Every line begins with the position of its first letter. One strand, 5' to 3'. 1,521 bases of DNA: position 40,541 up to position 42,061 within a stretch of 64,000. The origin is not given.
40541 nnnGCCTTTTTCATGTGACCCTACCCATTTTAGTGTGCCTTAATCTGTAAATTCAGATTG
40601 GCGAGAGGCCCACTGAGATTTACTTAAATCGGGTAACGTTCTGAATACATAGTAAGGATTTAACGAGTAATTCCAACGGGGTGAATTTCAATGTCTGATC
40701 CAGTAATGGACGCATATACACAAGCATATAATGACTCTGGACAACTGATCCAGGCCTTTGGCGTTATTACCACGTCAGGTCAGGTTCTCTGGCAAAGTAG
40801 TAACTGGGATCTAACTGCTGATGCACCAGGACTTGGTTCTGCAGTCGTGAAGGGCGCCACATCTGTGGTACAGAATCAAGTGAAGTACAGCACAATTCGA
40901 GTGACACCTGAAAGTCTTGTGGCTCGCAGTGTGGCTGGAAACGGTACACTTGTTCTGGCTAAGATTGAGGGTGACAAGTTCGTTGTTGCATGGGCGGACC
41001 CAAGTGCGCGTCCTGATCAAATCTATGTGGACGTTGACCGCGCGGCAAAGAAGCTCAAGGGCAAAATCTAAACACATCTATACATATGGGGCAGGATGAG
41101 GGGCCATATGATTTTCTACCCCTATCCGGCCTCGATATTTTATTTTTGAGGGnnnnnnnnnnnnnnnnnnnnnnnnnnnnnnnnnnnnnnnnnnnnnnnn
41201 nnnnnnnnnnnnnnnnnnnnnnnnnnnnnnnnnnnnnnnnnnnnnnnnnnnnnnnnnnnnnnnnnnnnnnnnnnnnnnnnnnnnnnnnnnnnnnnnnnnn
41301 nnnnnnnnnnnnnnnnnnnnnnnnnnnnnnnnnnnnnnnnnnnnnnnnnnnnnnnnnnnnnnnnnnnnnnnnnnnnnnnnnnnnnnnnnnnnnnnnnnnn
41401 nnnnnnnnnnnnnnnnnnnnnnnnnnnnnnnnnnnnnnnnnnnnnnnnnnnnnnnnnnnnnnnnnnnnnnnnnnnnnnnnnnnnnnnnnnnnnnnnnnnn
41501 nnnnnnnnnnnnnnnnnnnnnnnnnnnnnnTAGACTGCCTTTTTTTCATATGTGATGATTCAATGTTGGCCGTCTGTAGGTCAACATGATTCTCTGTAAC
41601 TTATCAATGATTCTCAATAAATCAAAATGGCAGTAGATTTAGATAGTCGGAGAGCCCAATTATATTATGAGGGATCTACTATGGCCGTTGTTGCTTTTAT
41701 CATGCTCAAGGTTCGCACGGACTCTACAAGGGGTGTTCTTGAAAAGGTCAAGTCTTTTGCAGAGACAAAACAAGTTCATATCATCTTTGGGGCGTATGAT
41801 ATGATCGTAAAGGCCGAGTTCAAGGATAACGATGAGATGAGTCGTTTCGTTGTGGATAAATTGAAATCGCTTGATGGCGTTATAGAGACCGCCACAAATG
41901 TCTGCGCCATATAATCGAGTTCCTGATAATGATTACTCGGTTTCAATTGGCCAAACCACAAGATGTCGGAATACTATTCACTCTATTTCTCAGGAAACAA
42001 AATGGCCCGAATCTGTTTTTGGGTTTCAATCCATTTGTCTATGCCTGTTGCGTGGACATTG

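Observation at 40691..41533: Two tandem, divergent profilin-like genes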

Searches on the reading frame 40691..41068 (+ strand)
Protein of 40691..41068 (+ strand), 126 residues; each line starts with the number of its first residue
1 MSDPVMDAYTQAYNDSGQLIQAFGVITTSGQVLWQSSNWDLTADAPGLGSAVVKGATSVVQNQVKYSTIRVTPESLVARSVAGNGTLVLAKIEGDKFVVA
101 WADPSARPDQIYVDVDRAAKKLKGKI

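Call 3: search_protein_families(library=pfam, proteins=[window:40691-41068:+], max_evalue=10)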
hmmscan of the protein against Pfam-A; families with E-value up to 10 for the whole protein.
window:40691-41068:+ (126 aa): 1 family
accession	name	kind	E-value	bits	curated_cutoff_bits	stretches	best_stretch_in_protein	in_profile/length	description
PF00235.25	Profilin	-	0.0017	18.9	25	1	20-124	17-124/127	Profilin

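Call 5: search_solved_structures(query=window:40691-41068:+, max_evalue=10, show_alignments=3)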
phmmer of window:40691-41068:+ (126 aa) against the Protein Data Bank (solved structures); distinct sequences matched with E-value up to 10: 10.
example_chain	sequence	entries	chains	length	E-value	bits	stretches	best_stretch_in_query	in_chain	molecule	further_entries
7pbh_A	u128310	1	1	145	2.1e-52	179.4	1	1-126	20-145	Profilin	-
5zza_P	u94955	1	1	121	4.1e-10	43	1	20-123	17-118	Uncharacterized protein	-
5zzb_A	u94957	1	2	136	1.1e-06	31.9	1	21-123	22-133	Uncharacterized protein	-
5yed_A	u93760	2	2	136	1.8e-06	31.2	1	22-123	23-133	Uncharacterized protein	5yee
6yrr_A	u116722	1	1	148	0.016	18.5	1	18-102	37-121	Profilin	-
9vfj_D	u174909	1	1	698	0.096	16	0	81-106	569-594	Photosystem I reaction center subunit II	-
6a2t_A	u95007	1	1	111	0.25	14.6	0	78-100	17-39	LexA repressor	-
6a2r_A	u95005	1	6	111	0.39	14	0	78-100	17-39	LexA repressor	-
6a2q_A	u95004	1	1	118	0.49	13.7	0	78-100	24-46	LexA repressor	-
6a2s_A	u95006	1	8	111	0.54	13.5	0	78-100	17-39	LexA repressor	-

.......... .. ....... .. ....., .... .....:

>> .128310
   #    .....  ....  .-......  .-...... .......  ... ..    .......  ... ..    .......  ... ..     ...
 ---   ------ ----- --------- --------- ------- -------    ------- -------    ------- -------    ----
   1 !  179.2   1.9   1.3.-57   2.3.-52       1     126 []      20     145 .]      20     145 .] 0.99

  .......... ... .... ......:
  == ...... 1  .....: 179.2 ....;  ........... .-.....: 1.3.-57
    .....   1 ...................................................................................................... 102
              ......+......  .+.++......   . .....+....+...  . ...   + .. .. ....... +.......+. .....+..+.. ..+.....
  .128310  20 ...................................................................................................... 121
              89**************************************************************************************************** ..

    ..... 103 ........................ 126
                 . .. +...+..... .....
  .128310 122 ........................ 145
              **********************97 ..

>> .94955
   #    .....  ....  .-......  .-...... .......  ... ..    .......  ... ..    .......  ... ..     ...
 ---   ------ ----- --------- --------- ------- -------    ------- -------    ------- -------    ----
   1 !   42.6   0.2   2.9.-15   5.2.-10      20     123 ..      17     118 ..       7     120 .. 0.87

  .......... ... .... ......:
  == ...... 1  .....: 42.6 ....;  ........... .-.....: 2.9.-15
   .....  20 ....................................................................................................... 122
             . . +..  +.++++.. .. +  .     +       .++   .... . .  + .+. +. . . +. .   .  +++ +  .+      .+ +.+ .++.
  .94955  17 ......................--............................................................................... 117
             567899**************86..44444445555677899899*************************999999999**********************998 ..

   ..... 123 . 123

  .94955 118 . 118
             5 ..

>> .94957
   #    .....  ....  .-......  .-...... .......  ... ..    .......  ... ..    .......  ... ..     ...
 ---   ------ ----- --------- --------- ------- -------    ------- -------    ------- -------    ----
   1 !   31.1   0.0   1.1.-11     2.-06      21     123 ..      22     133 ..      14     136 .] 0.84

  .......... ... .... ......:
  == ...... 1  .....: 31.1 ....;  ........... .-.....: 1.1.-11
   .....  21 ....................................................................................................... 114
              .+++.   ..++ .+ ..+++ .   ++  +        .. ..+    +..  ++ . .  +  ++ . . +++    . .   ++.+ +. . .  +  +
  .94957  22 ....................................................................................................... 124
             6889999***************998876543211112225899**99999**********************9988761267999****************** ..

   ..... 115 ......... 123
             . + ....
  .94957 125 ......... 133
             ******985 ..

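Call 13: find_homologous_proteins(query=window:40691-41068:+)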
Query window:40691-41068:+ (126 aa): 133 proteins with E <= 0.001 among 148 candidates; the best 120 are listed.
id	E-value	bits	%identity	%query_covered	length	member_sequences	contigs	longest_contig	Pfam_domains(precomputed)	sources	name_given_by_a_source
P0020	1.0e-74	266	99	100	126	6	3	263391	-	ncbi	ncbi:MAG: hypothetical protein ACTSYL_06350 [Candidatus Thorarchaeota archaeon]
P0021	3.6e-65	235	86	100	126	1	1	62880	-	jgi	-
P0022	3.2e-64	232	85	100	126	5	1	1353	-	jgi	-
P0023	3.5e-62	225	83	100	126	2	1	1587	-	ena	-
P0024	3.9e-62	225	84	100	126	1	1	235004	-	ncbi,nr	ncbi:MAG: hypothetical protein HXY34_02395 [Candidatus Thorarchaeota archaeon]|nr:hypothetical prote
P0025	4.0e-61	222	80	100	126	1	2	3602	-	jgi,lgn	jgi:hypothetical protein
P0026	7.5e-61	221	82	100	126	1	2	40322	-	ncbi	ncbi:MAG: hypothetical protein QXS20_05020 [Candidatus Thorarchaeota archaeon]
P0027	4.9e-60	219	81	100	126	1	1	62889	-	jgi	jgi:hypothetical protein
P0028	7.1e-60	218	82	100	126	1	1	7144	-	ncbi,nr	ncbi:hypothetical protein EU545_03790 [Candidatus Thorarchaeota archaeon]|nr:MAG: hypothetical prote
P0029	5.0e-59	215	79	100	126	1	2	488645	-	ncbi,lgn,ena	-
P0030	6.0e-59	215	80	100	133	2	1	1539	-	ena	-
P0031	6.9e-59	215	80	100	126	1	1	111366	-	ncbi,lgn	-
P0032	1.0e-58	214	80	100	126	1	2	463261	-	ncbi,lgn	-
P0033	1.9e-58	213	82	100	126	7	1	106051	-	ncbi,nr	ncbi:MAG: hypothetical protein EAX81_06220 [Candidatus Thorarchaeota archaeon]|nr:hypothetical prote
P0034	4.4e-58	212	80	100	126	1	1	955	-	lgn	-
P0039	3.3e-57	209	78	100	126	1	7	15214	PF00235.26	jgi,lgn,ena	jgi:predicted regulator of Ras-like GTPase activity (Roadblock/LC7/MglB family)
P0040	3.9e-57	209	78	100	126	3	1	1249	PF00235.26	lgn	-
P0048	1.6e-55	204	76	100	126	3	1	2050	PF00235.26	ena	-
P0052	6.5e-54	199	74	100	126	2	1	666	PF00235.26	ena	-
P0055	9.2e-54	198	74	100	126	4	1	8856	PF00235.26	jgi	jgi:predicted regulator of Ras-like GTPase activity (Roadblock/LC7/MglB family)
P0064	2.7e-52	194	75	100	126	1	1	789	PF00235.26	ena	-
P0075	1.9e-51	191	74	100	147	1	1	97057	PF00235.26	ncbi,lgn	-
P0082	2.3e-51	191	72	100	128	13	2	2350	PF00235.26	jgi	jgi:hypothetical protein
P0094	1.2e-50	188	73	100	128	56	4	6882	PF00235.26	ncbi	ncbi:MAG: profilin family protein [Candidatus Thorarchaeota archaeon]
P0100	2.7e-50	187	71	100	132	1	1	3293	PF00235.26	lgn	-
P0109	9.4e-50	185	71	100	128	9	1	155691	PF00235.26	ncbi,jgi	-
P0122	7.8e-49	182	72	100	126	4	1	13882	PF00235.26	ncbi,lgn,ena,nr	ncbi:MAG: hypothetical protein KAQ65_10980 [Candidatus Thorarchaeota archaeon]|nr:hypothetical prote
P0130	6.9e-48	179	72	96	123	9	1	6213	PF00235.26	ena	-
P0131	7.3e-48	179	70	100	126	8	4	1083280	PF00235.26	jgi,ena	jgi:hypothetical protein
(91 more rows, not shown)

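Call 21: find_related_loci(query=A2, collection=genome_contigs, flank=4000)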
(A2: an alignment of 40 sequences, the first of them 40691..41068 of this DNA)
Query A2 (126 aa) in genome_contigs; peptide patterns used: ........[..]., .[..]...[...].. (x = any residue, [..] = any of these).
177 stretches matched a pattern; 76 encode a relative of the query (tblastn E <= 1e-3); 73 distinct loci.
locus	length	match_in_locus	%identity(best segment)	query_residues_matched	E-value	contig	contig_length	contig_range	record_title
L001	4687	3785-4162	93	1-126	4e-76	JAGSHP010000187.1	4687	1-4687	MAG: Candidatus Thorarchaeota archaeon isolate A399 k151_1679847, whole genome shotgun sequence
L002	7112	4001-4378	81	1-126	8e-67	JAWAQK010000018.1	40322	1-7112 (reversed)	MAG: Candidatus Thorarchaeota archaeon isolate SZTDM-2_201709_bins_98 SZTDM-2_201709_bins_98_scaffold_18, whole genome s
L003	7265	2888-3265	81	1-126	2e-66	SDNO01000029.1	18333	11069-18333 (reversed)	MAG: Candidatus Thorarchaeota archaeon isolate TEKIR_12S Tekir-sed17-6825, whole genome shotgun sequence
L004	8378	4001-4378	80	1-126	2e-65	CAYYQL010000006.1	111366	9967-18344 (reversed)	MAG TPA_asm: uncultured archaeon isolate SRP141376_co1_28 genome assembly, contig: NODE_416_length_111366_cov_110.244639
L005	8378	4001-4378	80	1-126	3e-65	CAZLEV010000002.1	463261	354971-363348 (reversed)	MAG TPA_asm: uncultured archaeon isolate binchicken_co379_69 genome assembly, contig: NODE_6_length_463261_cov_17.154594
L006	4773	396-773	86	1-126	3e-65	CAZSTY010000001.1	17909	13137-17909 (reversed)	MAG TPA_asm: uncultured archaeon isolate SRP338002_co1_132 genome assembly, contig: NODE_2926_length_17909_cov_5.484429,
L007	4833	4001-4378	85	1-126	3e-64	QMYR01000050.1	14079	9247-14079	MAG: Candidatus Thorarchaeota archaeon isolate B65_G9 B65_Guay9_scaffold_03993, whole genome shotgun sequence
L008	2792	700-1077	80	1-126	1e-64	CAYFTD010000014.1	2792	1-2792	MAG TPA_asm: uncultured archaeon isolate ERP108616_co1_168 genome assembly, contig: k119_1183852, whole genome shotgun s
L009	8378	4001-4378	81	1-126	1e-63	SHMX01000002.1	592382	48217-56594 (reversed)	MAG: Candidatus Thorarchaeota archaeon isolate BC 1189500002, whole genome shotgun sequence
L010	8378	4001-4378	79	1-126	6e-63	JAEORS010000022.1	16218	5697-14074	MAG: Candidatus Thorarchaeota archaeon isolate Yap125.bin7.129 contig_3635, whole genome shotgun sequence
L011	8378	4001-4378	79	1-126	6e-63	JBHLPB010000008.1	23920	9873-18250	MAG: Promethearchaeota archaeon isolate DZ3S.363 DZ3S.363@5636, whole genome shotgun sequence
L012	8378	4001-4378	78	1-126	6e-62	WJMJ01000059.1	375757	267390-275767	MAG: Promethearchaeota archaeon isolate RBin_111 k141_1464291, whole genome shotgun sequence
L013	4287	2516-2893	80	1-126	4e-62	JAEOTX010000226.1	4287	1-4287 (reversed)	MAG: Candidatus Thorarchaeota archaeon isolate YT5_051 k127_46876296, whole genome shotgun sequence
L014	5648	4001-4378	77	1-126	5e-61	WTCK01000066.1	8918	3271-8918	MAG: Candidatus Thorarchaeota archaeon isolate GLR93 c_000000210976, whole genome shotgun sequence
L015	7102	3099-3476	80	1-126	1e-60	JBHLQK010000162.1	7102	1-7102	MAG: Candidatus Thorarchaeota archaeon isolate LCG1B.545 LCG1B.545@74577, whole genome shotgun sequence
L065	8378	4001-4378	70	1-126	5e-55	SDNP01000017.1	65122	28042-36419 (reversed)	MAG: Candidatus Thorarchaeota archaeon isolate TEKIR_14 Tekir-sed17-414, whole genome shotgun sequence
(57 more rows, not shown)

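Call 25: predict_structure(alignment_id=A2)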
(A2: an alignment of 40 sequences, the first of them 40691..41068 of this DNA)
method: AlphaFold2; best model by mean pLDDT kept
length: 126 residues; sequences in the alignment: 40
mean_pLDDT: 91.2   pTM: 0.82
mean pLDDT of the five models: 91.2, 90.8, 89.6, 89.5, 89.3
residues with pLDDT >= 90: 105; 70-90: 19; 50-70: 1; < 50: 1
segments of 3 or more residues with pLDDT < 50: none
pLDDT, mean of each block of 10 residues (from residue 1): 81 92 94 92 92 91 92 93 92 94 92 93 88
secondary structure, 60 per line:
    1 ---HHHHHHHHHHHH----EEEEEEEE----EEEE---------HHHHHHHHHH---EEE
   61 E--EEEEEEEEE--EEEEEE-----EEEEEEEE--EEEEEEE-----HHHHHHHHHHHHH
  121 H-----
elements in order: H4-15 E20-27 E32-35 H45-54 E58-61 E64-72 E75-80 E86-93 E96-102 H108-121

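Call 47: search_protein_families(library=ncbifam, proteins=[window:40691-41068:+], max_evalue=1)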
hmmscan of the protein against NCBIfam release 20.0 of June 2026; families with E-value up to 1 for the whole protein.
window:40691-41068:+ (126 aa): 0 families

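Call 70: fold_search(model_id=the predicted structure, library=pdb)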
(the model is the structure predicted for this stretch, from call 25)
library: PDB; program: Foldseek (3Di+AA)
matches with E <= 10: 1502; with E <= 0.001: 106
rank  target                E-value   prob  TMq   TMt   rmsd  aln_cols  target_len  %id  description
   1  7pbh_MODEL_1_A        4.8e-13  1.00  0.83  0.74   2.7       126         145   70  Structural characterization of Thorarchaeota profilin indicates a eukaryotic-like fold but with an extended N- (released 2022-08-10)
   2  5zza_P                6.7e-11  1.00  0.80  0.85   3.1       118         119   26  OdinProfilin/Rabbit Actin Complex (released 2018-10-10)
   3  5zzb_A                1.4e-09  1.00  0.88  0.83   2.2       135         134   24  LokiProfilin2/Rabbit Actin Complex (released 2018-10-10)
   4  5yed                  2.2e-09  1.00  0.86  0.84   2.5       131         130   24  Crystal structure of LokiProfilin1 (released 2018-09-19)
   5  5zzb_C                3.2e-09  1.00  0.86  0.80   2.2       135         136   24  LokiProfilin2/Rabbit Actin Complex (released 2018-10-10)
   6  5yee_A                6.9e-09  1.00  0.87  0.82   2.3       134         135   24  Crystal structure of LokiProfilin1/Rabbit Actin Complex (released 2018-09-19)
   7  1acf                  1.4e-06  1.00  0.72  0.73   3.3       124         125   18  ACANTHAMOEBA CASTELLANII PROFILIN IB (released 1994-08-31)
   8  5nzb                  3.1e-06  1.00  0.67  0.64   4.0       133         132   20  A disulfide switch determines proteolytic resistance in the birch pollen allergen Bet v 2 (released 2017-10-25)
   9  9jue_C                5.4e-06  1.00  0.69  0.72   3.8       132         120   13  Roadblock3 homodimer structure from Candidatus Prometheoarchaeum syntrophicum strain MK-D1 (released 2024-10-16)
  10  9jue_F                7.2e-06  1.00  0.65  0.69   6.3       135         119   13  Roadblock3 homodimer structure from Candidatus Prometheoarchaeum syntrophicum strain MK-D1 (released 2024-10-16)
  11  3nul                  8.6e-06  1.00  0.69  0.67   3.2       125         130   17  Profilin I from Arabidopsis thaliana (released 1997-12-03)
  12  3d9y_A                1.2e-05  1.00  0.72  0.72   3.4       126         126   17  Crystal Structure of Profilin from Schizosaccharomyces pombe (released 2008-12-16)
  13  2acg                  1.2e-05  1.00  0.72  0.73   3.3       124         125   18  ACANTHAMOEBA CASTELLANII PROFILIN II (released 1994-11-01)
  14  6yrr_MODEL_1_A        1.2e-05  1.00  0.62  0.54   3.8       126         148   21  Heimdallarchaeota profilin (released 2021-11-03)
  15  5ev0_A                1.3e-05  1.00  0.80  0.76   2.6       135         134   17  Crystal structure of ragweed profilin Amb a 8 in complex with poly-Pro14 (released 2016-06-08)
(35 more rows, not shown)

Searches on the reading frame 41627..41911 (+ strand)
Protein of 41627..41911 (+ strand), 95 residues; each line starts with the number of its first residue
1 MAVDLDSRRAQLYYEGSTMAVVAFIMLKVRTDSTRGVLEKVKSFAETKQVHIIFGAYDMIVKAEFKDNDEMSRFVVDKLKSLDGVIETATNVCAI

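Call 3: search_protein_families(library=pfam, proteins=[window:41627-41911:+], max_evalue=10)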
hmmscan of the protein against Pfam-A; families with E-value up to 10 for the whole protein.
window:41627-41911:+ (95 aa): 4 families
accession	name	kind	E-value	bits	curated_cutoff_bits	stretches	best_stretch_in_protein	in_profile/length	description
PF01037.27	AsnC_trans_reg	-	5.4e-13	49.1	25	1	25-93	1-70/73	Lrp/AsnC ligand binding domain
PF08734.17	GYD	-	0.003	18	31.4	1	45-76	35-66/91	GYD domain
PF22154.2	SelB_WH2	-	0.0075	17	26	1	40-83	10-53/62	Elongation factor SelB, second winged-helix domain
PF18130.6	ATPgrasp_N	-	0.092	13.8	27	1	14-61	21-67/81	ATP-grasp N-terminal domain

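Call 47: search_protein_families(library=ncbifam, proteins=[window:41627-41911:+], max_evalue=1)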
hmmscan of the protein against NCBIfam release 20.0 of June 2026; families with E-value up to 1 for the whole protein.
window:41627-41911:+ (95 aa): 8 families
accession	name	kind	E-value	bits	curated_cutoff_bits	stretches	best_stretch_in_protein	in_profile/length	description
NF040947.1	trans_reg_LysM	equivalog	3.4e-07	30.1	180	1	19-92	58-131/136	HTH-type transcriptional regulator LysM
NF041396.1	TranRegLrp_Halo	equivalog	7.3e-06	25.9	190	1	11-92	55-135/149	HTH-type transcriptional regulator Lrp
NF008384.0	PRK11179.1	equivalog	0.00026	20.8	227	1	23-91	71-140/153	transcriptional regulator AsnC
NF053758.1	ChrTpTrnRegChrS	equivalog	0.00062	19.6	250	1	19-92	72-145/158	chromate efflux transcriptional regulator ChrS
NF008370.0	PRK11169.1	equivalog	0.0007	19.3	233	1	15-92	71-148/164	leucine-responsive transcriptional regulator Lrp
NF040820.1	trans_reg_LrpA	equivalog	0.0024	17.7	250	1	22-90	65-133/141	HTH-type transcriptional regulator LrpA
NF041395.1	TranRegLrpA1_Halo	equivalog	0.0048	16.9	250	1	21-88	65-132/142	HTH-type transcriptional regulator LrpA1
TIGR00661.1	MJ1255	subfamily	0.024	13.9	195.9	1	24-81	190-243/321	MJ1255/VC2487 family glycosyltransferase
